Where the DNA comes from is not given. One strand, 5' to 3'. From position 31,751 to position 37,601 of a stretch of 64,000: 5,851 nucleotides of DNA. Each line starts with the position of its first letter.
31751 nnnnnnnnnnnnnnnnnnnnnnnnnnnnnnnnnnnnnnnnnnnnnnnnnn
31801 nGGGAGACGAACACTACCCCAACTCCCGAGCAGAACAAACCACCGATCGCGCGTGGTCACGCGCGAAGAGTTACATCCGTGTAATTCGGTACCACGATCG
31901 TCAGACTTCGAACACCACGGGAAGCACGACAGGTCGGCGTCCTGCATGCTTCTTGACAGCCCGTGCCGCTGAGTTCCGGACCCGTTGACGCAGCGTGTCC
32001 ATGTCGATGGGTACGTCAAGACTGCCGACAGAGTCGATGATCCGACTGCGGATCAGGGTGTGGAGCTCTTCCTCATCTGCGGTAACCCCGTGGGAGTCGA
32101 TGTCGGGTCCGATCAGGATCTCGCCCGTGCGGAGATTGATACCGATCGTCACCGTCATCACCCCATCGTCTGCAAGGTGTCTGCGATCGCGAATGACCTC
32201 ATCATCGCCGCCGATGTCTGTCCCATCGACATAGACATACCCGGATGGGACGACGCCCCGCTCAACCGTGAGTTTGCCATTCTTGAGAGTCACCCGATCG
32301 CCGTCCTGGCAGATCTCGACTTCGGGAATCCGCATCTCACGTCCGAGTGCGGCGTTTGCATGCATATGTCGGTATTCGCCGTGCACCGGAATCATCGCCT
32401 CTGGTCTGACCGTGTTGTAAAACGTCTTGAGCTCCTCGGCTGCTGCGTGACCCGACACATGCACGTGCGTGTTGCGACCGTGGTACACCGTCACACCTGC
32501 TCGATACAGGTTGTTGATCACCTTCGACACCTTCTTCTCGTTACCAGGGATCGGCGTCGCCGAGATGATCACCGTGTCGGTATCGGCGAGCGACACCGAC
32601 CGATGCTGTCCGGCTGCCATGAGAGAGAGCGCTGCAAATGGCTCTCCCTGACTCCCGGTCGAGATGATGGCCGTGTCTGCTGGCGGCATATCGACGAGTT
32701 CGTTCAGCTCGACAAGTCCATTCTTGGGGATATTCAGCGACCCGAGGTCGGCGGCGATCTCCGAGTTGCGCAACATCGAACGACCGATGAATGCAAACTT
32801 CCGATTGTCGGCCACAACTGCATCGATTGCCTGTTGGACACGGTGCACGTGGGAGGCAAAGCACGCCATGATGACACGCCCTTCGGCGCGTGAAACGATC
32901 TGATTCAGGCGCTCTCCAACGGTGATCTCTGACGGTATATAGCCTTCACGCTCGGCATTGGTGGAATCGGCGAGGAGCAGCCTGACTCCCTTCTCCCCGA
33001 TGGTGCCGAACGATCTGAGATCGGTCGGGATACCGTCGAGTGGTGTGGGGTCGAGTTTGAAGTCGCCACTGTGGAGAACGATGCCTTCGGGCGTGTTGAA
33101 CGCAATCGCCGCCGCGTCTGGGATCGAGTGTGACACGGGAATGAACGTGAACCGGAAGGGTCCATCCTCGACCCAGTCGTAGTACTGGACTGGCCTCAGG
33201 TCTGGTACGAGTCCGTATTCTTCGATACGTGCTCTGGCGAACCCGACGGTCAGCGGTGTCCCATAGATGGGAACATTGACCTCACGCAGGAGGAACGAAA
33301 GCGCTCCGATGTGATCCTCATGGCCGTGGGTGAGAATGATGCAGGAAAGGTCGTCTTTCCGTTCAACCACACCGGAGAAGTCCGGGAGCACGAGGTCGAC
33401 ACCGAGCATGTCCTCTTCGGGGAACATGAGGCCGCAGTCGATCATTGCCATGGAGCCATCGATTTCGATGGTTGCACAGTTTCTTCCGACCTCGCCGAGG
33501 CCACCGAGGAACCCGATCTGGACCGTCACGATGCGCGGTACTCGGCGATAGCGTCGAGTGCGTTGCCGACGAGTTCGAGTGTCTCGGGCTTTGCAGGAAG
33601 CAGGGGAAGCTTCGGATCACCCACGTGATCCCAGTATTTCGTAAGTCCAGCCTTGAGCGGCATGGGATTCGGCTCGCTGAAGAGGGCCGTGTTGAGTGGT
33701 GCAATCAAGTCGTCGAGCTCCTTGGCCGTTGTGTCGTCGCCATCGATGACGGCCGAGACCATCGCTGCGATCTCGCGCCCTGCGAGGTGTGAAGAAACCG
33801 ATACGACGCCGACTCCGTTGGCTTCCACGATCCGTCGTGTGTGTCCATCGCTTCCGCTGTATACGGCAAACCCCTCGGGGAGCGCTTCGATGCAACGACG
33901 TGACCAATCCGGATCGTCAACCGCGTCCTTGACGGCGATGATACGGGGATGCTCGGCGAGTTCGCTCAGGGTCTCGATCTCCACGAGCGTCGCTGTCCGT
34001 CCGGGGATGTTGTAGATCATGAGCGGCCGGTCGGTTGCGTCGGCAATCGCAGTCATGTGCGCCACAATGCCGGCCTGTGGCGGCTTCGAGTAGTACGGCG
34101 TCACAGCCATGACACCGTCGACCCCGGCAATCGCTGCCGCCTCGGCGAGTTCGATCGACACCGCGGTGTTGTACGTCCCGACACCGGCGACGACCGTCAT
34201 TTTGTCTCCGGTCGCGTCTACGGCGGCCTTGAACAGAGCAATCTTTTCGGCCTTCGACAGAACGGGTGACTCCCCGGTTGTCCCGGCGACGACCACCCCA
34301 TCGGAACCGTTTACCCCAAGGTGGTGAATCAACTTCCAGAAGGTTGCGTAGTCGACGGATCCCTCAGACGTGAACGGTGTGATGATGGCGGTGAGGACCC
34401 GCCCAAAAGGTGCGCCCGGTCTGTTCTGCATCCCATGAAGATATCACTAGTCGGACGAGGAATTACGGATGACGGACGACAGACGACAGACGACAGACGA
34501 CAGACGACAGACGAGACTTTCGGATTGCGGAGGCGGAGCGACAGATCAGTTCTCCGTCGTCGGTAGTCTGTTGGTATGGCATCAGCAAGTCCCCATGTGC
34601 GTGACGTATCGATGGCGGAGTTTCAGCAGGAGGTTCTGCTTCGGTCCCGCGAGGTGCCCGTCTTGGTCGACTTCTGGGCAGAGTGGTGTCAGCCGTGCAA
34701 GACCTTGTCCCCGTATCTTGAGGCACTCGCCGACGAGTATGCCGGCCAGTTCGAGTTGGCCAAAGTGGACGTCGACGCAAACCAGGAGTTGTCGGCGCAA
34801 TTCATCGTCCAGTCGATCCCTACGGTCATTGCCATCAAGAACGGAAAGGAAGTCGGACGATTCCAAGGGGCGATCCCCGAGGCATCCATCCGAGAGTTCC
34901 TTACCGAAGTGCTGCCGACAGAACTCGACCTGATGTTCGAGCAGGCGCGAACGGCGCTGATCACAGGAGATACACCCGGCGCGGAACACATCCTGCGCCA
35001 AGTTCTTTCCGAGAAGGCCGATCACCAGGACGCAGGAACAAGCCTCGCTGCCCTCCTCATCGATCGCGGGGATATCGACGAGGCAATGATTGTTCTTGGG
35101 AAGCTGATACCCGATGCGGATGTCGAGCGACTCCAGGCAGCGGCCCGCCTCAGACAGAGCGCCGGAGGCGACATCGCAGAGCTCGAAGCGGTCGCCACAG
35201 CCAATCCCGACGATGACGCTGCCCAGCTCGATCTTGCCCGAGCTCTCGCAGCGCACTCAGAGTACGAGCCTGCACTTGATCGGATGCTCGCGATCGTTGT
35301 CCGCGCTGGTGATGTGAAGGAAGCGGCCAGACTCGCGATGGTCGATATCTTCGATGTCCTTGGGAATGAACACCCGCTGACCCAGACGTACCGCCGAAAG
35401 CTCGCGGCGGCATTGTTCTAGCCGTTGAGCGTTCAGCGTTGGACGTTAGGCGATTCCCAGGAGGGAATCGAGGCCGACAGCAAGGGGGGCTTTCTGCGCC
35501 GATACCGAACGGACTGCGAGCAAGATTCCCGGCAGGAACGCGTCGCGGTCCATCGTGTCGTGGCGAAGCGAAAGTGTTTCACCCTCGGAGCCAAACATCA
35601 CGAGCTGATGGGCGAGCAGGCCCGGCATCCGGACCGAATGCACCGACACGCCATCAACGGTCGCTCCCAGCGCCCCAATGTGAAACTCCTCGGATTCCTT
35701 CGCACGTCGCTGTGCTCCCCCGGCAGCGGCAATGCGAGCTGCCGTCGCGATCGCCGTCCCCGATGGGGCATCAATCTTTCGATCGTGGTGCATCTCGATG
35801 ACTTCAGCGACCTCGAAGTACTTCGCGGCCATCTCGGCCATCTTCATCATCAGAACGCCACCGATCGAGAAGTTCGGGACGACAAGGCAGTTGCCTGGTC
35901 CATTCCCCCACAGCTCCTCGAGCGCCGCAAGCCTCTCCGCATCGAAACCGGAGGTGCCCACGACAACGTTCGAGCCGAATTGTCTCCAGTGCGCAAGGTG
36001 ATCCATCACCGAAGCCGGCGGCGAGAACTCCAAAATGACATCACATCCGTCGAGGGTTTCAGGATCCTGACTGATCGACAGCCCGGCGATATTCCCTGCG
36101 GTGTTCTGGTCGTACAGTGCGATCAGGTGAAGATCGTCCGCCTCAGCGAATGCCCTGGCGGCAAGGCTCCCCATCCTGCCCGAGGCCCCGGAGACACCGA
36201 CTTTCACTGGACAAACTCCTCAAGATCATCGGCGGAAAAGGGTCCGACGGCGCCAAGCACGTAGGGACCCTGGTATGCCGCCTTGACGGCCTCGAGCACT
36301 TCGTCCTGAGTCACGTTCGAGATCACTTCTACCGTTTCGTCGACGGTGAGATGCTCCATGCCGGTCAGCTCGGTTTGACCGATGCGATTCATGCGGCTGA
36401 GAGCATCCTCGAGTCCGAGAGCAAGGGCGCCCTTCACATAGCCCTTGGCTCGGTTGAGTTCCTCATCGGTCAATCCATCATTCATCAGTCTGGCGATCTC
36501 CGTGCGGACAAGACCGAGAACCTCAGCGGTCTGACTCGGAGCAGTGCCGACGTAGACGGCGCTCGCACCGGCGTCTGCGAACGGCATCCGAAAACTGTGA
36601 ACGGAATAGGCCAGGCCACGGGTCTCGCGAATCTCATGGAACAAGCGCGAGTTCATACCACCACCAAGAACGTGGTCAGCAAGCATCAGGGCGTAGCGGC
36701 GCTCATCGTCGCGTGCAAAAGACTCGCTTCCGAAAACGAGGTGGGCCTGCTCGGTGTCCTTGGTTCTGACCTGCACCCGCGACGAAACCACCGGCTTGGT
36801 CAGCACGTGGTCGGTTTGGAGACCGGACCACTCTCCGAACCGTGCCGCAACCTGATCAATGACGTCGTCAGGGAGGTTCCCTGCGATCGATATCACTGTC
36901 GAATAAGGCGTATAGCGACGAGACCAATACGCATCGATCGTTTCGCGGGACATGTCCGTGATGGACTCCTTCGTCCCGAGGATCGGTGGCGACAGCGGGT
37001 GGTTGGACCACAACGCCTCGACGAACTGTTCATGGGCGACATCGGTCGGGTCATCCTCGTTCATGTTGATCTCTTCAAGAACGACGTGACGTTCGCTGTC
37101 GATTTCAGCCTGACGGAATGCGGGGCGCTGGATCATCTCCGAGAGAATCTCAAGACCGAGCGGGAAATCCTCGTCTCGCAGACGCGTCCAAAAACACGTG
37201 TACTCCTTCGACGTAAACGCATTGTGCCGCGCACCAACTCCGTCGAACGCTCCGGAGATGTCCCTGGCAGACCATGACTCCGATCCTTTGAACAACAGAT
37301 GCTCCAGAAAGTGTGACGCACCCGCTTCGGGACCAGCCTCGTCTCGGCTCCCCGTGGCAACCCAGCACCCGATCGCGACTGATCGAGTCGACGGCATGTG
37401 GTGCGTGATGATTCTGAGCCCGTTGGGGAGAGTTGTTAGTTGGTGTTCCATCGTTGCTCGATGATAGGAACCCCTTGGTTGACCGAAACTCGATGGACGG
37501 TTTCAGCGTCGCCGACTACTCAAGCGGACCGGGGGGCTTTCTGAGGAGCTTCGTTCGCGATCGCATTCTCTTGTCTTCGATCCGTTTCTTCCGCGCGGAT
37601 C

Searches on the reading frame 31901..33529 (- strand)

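Call 57: search_protein_families(library=pfam, proteins=[window:31901-33529:-], max_evalue=0.00001)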
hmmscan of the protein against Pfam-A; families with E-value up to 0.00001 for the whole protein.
window:31901-33529:- (542 aa): 5 families
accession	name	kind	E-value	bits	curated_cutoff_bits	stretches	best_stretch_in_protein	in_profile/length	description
PF22505.1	RNase_J_b_CASP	-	1.4e-46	157.8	27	1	216-341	1-126/126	Ribonuclease J, beta-CASP domain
PF17770.6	RNase_J_C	-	3.9e-16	60.3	23.8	1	445-542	1-102/102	Ribonuclease J C-terminal domain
PF07521.17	RMMBL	-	2.8e-14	53.3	21.6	1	355-399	10-56/63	Zn-dependent metallo-hydrolase RNA specificity domain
PF00753.33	Lactamase_B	-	1.9e-12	48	22.7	1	12-163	2-156/196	Metallo-beta-lactamase superfamily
PF12706.13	Lactamase_B_2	-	1.8e-08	34.7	27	1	56-161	24-147/200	Beta-lactamase superfamily domain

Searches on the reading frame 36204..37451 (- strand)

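Call 57: search_protein_families(library=pfam, proteins=[window:36204-37451:-], max_evalue=0.00001)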
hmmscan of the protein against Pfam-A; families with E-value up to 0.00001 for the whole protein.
window:36204-37451:- (415 aa): 2 families
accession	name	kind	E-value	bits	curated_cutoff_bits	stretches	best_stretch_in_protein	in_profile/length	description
PF05193.26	Peptidase_M16_C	-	5.9e-37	127.7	23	1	167-336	2-178/181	Peptidase M16 inactive domain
PF00675.25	Peptidase_M16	-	2.4e-35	122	22.3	1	13-161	1-149/149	Insulinase (Peptidase family M16)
